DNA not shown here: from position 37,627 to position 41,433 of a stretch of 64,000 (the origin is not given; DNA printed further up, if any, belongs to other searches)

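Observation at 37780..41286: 1170-aa lipoprotein with ~8 alternating short/long MopE-like Cys-rich metal-binding repeats fused to a beta-propeller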

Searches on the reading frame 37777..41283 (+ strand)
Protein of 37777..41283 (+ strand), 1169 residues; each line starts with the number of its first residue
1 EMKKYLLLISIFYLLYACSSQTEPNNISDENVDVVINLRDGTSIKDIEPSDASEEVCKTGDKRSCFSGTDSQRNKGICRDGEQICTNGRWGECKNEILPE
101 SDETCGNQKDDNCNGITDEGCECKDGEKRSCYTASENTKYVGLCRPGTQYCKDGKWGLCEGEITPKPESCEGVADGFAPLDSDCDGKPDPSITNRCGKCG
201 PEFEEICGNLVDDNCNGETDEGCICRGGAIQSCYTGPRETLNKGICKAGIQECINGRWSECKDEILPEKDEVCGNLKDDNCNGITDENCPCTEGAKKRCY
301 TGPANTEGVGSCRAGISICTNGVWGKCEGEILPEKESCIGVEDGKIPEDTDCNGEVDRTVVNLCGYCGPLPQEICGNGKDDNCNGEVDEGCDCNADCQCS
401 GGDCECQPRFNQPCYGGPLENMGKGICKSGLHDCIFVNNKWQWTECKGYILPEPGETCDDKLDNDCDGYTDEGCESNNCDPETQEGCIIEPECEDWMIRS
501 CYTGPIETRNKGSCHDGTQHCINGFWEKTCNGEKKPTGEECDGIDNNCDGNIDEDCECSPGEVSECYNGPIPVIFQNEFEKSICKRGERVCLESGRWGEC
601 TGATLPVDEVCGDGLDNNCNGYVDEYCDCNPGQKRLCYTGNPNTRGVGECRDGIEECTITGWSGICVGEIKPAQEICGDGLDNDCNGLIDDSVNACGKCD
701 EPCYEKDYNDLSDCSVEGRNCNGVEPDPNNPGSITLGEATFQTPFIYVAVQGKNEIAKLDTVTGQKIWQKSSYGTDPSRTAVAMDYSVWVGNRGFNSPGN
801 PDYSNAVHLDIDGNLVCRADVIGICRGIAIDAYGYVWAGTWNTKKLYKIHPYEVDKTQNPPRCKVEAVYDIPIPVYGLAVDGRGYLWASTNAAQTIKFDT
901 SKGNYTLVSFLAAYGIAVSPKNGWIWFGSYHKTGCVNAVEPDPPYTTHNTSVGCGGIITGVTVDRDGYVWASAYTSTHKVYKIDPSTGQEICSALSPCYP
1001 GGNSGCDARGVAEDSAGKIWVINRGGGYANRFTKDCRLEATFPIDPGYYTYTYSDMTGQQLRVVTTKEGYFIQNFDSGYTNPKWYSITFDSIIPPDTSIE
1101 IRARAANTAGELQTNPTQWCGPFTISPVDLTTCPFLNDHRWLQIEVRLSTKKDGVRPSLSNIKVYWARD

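Call 3: search_protein_families(library=pfam, proteins=[window:37777-41283:+], max_evalue=1)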
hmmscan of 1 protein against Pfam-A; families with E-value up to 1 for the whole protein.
window:37777-41283:+ (1169 aa): 6 families
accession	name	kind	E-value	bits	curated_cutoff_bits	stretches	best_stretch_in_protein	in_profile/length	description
PF11617.13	Cu-binding_MopE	-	1.1e-28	99.5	27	8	373-389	15-30/30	Putative metal-binding motif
PF07494.17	Reg_prop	-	3.3e-05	24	20.4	0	874-891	6-23/24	Two component regulator propeller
PF08450.18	SGL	-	5.8e-05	23.2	26.3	2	787-898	98-210/246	SMP-30/Gluconolactonase/LRE-like region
PF21959.2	DUF6923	-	0.018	15.2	27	1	961-989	137-163/234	Repeat of unknown function (DUF6923)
PF20044.4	DUF6446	-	0.042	14.1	26.7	0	878-901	99-122/129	Family of unknown function (DUF6446)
PF16819.11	DUF5074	-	0.061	12.8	27.2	0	956-987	182-215/353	Domain of unknown function (DUF5074)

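Call 4: search_protein_families(library=ncbifam, proteins=[window:37777-41283:+], max_evalue=1)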
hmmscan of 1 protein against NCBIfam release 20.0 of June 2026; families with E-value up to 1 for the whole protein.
window:37777-41283:+ (1169 aa): 0 families

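Call 7: find_homologous_proteins(query=window:37780-41283:+)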
Query window:37780-41283:+ (1168 aa): 2091 proteins with E <= 0.001 among 8000 candidates; the best 120 are listed.
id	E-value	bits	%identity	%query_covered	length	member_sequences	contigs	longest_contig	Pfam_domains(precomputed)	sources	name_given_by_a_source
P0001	0.0e+0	2306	81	100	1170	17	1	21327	PF07494.18,PF11617.14,PF08450.19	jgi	-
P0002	0.0e+0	2286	80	100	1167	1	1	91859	PF07494.18,PF11617.14,PF24684.2,PF08450.19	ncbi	-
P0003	0.0e+0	1156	57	77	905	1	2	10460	PF07494.18,PF11617.14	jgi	jgi:hypothetical protein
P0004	0.0e+0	1032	50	81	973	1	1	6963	PF11617.14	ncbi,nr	ncbi:MAG: hypothetical protein HY897_25335 [Deltaproteobacteria bacterium]|nr:hypothetical protein [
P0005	1.3e-252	860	51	67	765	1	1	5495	PF11617.14,PF24684.2,PF08450.19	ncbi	-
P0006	1.8e-232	793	44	82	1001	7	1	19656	PF07494.18,PF11617.14,PF24684.2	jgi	-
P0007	1.6e-227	776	36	54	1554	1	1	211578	PF11617.14,PF01833.31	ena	-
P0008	3.8e-223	762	41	78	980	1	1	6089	PF07494.18,PF11617.14,PF24684.2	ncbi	-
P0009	8.6e-221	754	43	81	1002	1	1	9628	PF07494.18,PF11617.14,PF24684.2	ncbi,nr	ncbi:MAG: MopE-related protein [Deltaproteobacteria bacterium]|nr:MopE-related protein [Deltaproteob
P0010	5.1e-220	752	34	57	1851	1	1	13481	PF26780.1,PF11617.14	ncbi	-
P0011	2.5e-218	746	43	78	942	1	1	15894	PF07494.18,PF11617.14,PF08450.19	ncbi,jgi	ncbi:MAG TPA: MopE-related protein [Myxococcales bacterium]|jgi:hypothetical protein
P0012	4.5e-218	745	42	78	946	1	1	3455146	PF07494.18,PF11617.14,PF08450.19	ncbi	ncbi:MAG: MopE-related protein [Myxococcales bacterium]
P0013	5.6e-217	742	37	56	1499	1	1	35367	PF22352.3,PF11617.14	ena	-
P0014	9.8e-216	737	39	68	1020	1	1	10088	PF07494.18,PF11617.14,PF24684.2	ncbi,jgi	jgi:streptogramin lyase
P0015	3.6e-215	736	45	78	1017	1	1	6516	PF11617.14,PF24684.2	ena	-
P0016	2.0e-213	730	34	54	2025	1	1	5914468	PF11617.14,PF16860.11,PF06739.18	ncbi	ncbi:MAG: MopE-related protein [Minicystis sp.]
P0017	1.1e-208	714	40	68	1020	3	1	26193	PF07494.18,PF11617.14,PF24684.2,PF08450.19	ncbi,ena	-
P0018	4.8e-208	712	39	68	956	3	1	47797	PF11617.14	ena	-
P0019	2.9e-207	709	42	78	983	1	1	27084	PF11617.14,PF08450.19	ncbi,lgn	ncbi:MAG: MopE-related protein [Myxococcota bacterium]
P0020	1.2e-204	701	43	78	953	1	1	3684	PF07494.18,PF11617.14,PF08450.19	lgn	-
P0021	3.4e-204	699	45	77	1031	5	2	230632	PF11617.14,PF08450.19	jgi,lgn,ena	-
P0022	3.4e-203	696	43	78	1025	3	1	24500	PF07494.18,PF11617.14,PF24684.2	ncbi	-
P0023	5.6e-203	695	44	77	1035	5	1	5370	PF07494.18,PF11617.14,PF08450.19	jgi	-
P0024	7.5e-199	682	39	68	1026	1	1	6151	PF11617.14,PF24684.2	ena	-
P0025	1.6e-198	680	43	77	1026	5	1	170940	PF07494.18,PF11617.14,PF24684.2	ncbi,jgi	-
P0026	3.1e-186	640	32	89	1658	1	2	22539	PF11617.14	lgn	-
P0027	7.6e-180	619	37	82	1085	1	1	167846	PF07494.18,PF11617.14,PF24684.2,PF08450.19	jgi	jgi:streptogramin lyase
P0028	9.0e-180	618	41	78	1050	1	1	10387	PF11617.14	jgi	jgi:hypothetical protein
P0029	1.4e-176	608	34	54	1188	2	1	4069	PF11617.14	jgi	jgi:hypothetical protein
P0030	1.2e-173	598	35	54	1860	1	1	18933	PF11617.14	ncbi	ncbi:MAG: MopE-related protein [Myxococcaceae bacterium]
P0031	2.3e-172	594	34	55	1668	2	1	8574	PF00801.27,PF11617.14,PF18911.7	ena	-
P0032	4.8e-169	583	40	77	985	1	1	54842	PF07494.18,PF11617.14,PF24684.2,PF08450.19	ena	-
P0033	5.3e-169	583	33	53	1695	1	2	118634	PF11617.14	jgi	jgi:Putative metal-binding motif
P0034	5.3e-167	576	35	68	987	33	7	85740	PF07494.18,PF11617.14,PF24684.2,PF08450.19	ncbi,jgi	jgi:streptogramin lyase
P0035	1.9e-166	574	33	54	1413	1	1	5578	PF11617.14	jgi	-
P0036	2.2e-166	574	33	56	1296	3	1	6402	PF11617.14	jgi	-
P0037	1.0e-165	572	36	56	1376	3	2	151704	PF11617.14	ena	-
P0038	6.0e-162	559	34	70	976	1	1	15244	PF07494.18,PF11617.14,PF16819.12,PF24684.2,PF01436.28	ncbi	-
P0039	8.3e-162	559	40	77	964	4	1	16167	PF07494.18,PF11617.14,PF24684.2,PF01436.28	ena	-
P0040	4.5e-161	556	33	53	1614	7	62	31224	PF11617.14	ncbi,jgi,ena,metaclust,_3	metaclust:\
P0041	2.9e-160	554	39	78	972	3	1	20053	PF07494.18,PF11617.14,PF24684.2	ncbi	ncbi:MAG: MopE-related protein [Myxococcota bacterium]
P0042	5.2e-160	553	33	53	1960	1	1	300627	PF11617.14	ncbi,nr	ncbi:MAG: putative metal-binding motif-containing protein [Deltaproteobacteria bacterium]|nr:putativ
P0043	6.9e-160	552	32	53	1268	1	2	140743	PF11617.14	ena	-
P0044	7.1e-159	549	35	68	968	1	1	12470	PF07494.18,PF11617.14,PF24684.2,PF01436.28,PF08450.19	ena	-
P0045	4.7e-155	536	33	61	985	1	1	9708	PF07494.18,PF11617.14,PF24684.2,PF08450.19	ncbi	-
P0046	1.1e-154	535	36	61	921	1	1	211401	PF07494.18,PF11617.14,PF24684.2,PF08450.19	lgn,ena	-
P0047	2.5e-153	531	35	55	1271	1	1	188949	PF11617.14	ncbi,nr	ncbi:MAG: hypothetical protein EP343_18995 [Deltaproteobacteria bacterium]|nr:MAG: hypothetical prot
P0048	1.6e-152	528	38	77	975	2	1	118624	PF07494.18,PF11617.14,PF24684.2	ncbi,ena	-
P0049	2.6e-152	527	39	77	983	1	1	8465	PF07494.18,PF11617.14,PF24684.2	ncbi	-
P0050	4.1e-152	527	34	68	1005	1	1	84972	PF11617.14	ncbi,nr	ncbi:MAG: MopE-related protein [Kofleriaceae bacterium]|nr:MopE-related protein [Kofleriaceae bacter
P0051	5.3e-152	526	37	77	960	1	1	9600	PF11617.14,PF08450.19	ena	-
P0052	9.0e-151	522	38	78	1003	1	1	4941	PF11617.14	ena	-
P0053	5.9e-149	516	36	57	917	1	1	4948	PF11617.14,PF24684.2,PF08450.19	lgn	-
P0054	1.1e-147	512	31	55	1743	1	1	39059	PF11617.14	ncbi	-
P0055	1.9e-147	511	31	56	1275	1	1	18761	PF11617.14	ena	-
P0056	6.5e-147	509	36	55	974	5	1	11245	PF11617.14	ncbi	-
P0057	1.7e-146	508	35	68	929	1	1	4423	PF11617.14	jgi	jgi:streptogramin lyase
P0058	5.2e-145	503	36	61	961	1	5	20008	PF07494.18,PF11617.14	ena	-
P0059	1.8e-142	495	38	77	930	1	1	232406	PF07494.18,PF11617.14,PF24684.2,PF08450.19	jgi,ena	-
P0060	3.3e-141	491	32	68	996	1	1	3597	PF11617.14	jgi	jgi:hypothetical protein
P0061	4.6e-140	487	35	59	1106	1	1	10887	PF22352.3,PF00801.27,PF11617.14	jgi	jgi:hypothetical protein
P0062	3.9e-138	480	32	53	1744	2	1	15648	PF11617.14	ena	-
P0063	5.0e-136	473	33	54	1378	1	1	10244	PF11617.14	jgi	-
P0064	6.5e-135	470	34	55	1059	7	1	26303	PF22352.3,PF00801.27,PF11617.14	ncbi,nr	ncbi:MAG: hypothetical protein EPO40_05980 [Myxococcaceae bacterium]|nr:MAG: hypothetical protein EP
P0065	2.2e-134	468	36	55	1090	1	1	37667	PF22352.3,PF00801.27,PF11617.14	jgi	jgi:hypothetical protein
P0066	1.1e-132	462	36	54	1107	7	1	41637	PF22352.3,PF00801.27,PF17963.8,PF11617.14,PF18911.7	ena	-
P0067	1.5e-132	462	36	44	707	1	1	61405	PF04151.22,PF11617.14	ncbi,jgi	jgi:hypothetical protein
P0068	1.0e-131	459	35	55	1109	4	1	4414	PF22352.3,PF00801.27,PF11617.14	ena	-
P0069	2.6e-131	458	37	55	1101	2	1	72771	PF22352.3,PF00801.27,PF11617.14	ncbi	-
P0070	9.2e-131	456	31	54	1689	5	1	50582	PF11617.14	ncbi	-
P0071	9.7e-131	456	35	54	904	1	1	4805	PF22352.3,PF11617.14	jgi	jgi:hypothetical protein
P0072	1.7e-130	455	33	55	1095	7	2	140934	PF11617.14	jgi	-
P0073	1.8e-130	455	37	77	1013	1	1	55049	PF07494.18,PF11617.14,PF24684.2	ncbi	ncbi:MAG: MopE-related protein [Sandaracinaceae bacterium]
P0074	2.3e-130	455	36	55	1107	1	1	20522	PF22352.3,PF00801.27,PF11617.14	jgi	jgi:hypothetical protein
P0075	8.1e-130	453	34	55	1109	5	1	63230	PF22352.3,PF17963.8,PF11617.14,PF18911.7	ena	-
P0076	5.7e-129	450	31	100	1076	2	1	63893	PF11617.14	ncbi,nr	ncbi:MAG: MopE-related protein [Myxococcota bacterium]|nr:MopE-related protein [Myxococcota bacteriu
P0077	8.0e-129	450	35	55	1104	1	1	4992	PF22352.3,PF11617.14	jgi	jgi:hypothetical protein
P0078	9.9e-129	449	35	55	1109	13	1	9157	PF22352.3,PF17963.8,PF11617.14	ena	-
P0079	8.7e-128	446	35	59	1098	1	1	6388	PF22352.3,PF00801.27,PF11617.14,PF18911.7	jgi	jgi:hypothetical protein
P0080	1.3e-127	445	35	54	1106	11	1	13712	PF22352.3,PF00801.27,PF11617.14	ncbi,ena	-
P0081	3.6e-127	444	33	92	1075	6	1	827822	PF11617.14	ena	-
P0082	5.3e-127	443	33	91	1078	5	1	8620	PF11617.14,PF24684.2,PF08450.19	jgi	-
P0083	7.4e-127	443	34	55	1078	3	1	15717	PF22352.3,PF00801.27,PF11617.14,PF18911.7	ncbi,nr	ncbi:MAG: PKD domain-containing protein [Sandaracinaceae bacterium]|nr:PKD domain-containing protein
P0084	1.8e-126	442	34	56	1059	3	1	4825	PF22352.3,PF00801.27,PF11617.14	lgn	-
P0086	1.7e-124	435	33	68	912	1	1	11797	PF07494.18,PF11617.14,PF24684.2,PF01436.28,PF08450.19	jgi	jgi:streptogramin lyase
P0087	7.8e-124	433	36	54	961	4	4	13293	PF11617.14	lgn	-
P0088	8.2e-121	423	35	57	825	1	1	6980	PF11617.14,PF17210.10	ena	-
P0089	1.1e-120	423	35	68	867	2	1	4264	PF11617.14,PF24684.2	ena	-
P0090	1.2e-120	422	32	77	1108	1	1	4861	PF11617.14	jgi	jgi:sugar lactone lactonase YvrE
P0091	7.8e-120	420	35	78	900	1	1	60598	PF07494.18,PF11617.14,PF24684.2,PF01436.28,PF08450.19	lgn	-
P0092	2.7e-119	418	36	78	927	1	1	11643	PF07494.18,PF11617.14,PF24684.2,PF01436.28,PF06739.18,PF08450.19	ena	-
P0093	2.8e-119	418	33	53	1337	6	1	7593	PF11617.14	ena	-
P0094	9.3e-119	416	36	60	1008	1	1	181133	PF11617.14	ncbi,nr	ncbi:hypothetical protein L6R29_00135 [Myxococcota bacterium]|nr:hypothetical protein [Myxococcota b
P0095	1.1e-118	416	31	92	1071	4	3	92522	PF11617.14,PF08450.19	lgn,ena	-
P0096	1.0e-117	413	32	68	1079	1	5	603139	PF11617.14,PF08450.19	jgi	jgi:streptogramin lyase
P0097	1.9e-116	409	35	54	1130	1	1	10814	PF11617.14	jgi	jgi:hypothetical protein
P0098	2.6e-116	408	35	55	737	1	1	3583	PF11617.14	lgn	-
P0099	5.7e-116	407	35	77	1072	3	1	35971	PF07494.18,PF11617.14,PF24684.2,PF08450.19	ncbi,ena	-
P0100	1.9e-115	405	32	68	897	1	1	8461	PF07494.18,PF11617.14,PF24684.2,PF01436.28,PF06739.18,PF08450.19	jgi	jgi:streptogramin lyase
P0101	3.9e-115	404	35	77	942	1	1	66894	PF11617.14,PF24684.2,PF08450.19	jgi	-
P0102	3.1e-114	401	34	55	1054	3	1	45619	PF22352.3,PF11617.14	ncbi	-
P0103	8.3e-114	400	31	91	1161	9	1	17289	PF11617.14,PF24684.2,PF08450.19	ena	-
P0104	9.1e-114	400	36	77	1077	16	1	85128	PF11617.14,PF24684.2,PF08450.19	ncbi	-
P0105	1.1e-113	399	34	77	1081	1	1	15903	PF11617.14,PF24684.2,PF08450.19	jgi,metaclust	metaclust:\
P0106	2.4e-113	398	36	54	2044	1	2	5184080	PF11617.14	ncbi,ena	-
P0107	2.9e-113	398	30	83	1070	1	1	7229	PF11617.14,PF24684.2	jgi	jgi:streptogramin lyase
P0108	8.3e-113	396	29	54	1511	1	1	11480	PF11617.14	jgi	jgi:hypothetical protein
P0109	5.5e-112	394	28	84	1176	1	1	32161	PF11617.14,PF08450.19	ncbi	-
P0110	4.7e-111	391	34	51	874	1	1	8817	PF11617.14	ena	-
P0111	3.2e-109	385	31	54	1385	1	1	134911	PF11617.14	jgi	jgi:hypothetical protein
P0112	1.1e-108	383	37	48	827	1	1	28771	PF11617.14,PF13581.13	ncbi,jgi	jgi:hypothetical protein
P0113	1.1e-108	383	31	68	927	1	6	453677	PF07494.18,PF11617.14,PF24684.2,PF01436.28,PF06739.18,PF08450.19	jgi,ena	-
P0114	2.2e-108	382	36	78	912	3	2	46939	PF07494.18,PF11617.14,PF24684.2,PF01436.28,PF08450.19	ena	-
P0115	7.5e-108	380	35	51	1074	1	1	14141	PF11617.14,PF00932.26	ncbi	-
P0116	1.4e-107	379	34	77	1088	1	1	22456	PF11617.14,PF24684.2,PF08450.19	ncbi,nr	ncbi:MAG: hypothetical protein JXR96_15890 [Deltaproteobacteria bacterium]|nr:hypothetical protein [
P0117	3.3e-107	378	34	55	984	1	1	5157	PF22352.3,PF11617.14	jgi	jgi:hypothetical protein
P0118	1.3e-106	376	31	70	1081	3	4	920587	PF11617.14,PF08450.19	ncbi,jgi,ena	-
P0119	3.4e-106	375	37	54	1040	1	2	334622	PF11617.14,PF23419.3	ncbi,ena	-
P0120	9.1e-105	370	29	68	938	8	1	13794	PF07494.18,PF11617.14,PF24684.2,PF06739.18,PF08450.19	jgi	jgi:DNA-binding beta-propeller fold protein YncE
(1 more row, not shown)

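Call 12: find_encoding_contigs(protein=P0002, flank=8000, max_places=3)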
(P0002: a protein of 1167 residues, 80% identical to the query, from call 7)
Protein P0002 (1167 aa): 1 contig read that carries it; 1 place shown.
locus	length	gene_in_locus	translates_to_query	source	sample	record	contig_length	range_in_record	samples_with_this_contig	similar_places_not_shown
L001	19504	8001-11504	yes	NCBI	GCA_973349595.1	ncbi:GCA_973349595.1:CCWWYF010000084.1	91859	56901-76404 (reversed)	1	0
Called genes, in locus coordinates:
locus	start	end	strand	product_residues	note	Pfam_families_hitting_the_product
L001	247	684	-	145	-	PF04677:CwfJ_C_1 (weak), PF11969:DcpS_C, PF01230:HIT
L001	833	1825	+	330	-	PF14249:Tocopherol_cycl (faint)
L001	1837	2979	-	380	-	-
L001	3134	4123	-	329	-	PF00251:Glyco_hydro_32N (weak), PF04041:Glyco_hydro_130 (faint)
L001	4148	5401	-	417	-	PF03349:Toluene_X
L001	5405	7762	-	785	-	-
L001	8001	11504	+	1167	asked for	PF11617:Cu-binding_MopE (faint), PF24684:Vgb_lyase (faint), PF07494:Reg_prop (faint), PF08450:SGL (faint)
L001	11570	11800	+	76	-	PF01197:Ribosomal_L31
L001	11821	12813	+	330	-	PF00152:tRNA-synt_2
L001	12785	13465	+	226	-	PF00413:Peptidase_M10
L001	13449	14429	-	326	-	-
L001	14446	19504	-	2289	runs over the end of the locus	PF02369:Big_1 (weak), PF09134:Invasin_D3 (faint), PF18565:Glyco_hydro2_C5 (faint), PF02369:Big_1 (weak)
